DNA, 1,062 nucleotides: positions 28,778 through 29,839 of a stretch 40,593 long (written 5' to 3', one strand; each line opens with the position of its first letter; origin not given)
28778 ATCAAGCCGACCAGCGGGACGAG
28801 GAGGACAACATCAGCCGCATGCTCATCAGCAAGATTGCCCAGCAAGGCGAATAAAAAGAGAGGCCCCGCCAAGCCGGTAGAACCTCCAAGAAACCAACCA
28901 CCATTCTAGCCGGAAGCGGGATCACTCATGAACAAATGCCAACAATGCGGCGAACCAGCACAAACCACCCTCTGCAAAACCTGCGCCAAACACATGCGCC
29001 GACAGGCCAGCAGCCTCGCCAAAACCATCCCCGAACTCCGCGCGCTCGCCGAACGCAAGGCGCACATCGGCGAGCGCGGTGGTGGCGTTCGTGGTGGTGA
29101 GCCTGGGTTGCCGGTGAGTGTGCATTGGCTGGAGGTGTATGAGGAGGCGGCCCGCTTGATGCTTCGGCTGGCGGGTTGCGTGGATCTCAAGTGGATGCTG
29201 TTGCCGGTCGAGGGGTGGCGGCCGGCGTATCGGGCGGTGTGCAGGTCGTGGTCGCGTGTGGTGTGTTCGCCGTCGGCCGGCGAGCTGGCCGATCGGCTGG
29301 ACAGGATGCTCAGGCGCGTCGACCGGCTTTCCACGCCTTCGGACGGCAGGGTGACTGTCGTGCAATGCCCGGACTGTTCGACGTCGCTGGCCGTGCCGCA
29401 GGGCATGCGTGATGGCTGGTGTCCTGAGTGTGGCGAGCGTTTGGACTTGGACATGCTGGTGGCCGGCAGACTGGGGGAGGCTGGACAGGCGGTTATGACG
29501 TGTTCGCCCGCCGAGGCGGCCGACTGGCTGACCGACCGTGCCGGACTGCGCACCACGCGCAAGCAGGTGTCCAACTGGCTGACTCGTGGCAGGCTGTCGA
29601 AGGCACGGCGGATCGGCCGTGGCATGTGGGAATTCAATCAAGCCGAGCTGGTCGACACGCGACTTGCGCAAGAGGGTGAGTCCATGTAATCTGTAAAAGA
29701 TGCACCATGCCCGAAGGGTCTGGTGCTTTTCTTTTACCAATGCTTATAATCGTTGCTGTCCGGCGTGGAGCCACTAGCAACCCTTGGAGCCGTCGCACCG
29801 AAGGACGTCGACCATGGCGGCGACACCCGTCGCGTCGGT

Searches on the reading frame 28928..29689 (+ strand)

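Call 78: search_protein_families(library=pfam, proteins=[window:28928-29689:+], max_evalue=0.001)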
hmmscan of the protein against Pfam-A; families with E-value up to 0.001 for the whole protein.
window:28928-29689:+ (253 aa): 3 families
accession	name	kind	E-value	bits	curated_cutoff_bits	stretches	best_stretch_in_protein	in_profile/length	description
PF23547.1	Zn_ribbon_FGT1_1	-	6.8e-05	22.8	27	1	145-168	3-26/35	FORGETTER1 first zinc ribbon domain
PF23548.1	Zn_ribbon_FGT1_2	-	0.00023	21.1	27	1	145-175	3-33/35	FORGETTER1 second zinc ribbon domain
PF12773.13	DZR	-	0.00069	20.2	27.3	0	146-175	14-37/45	Double zinc ribbon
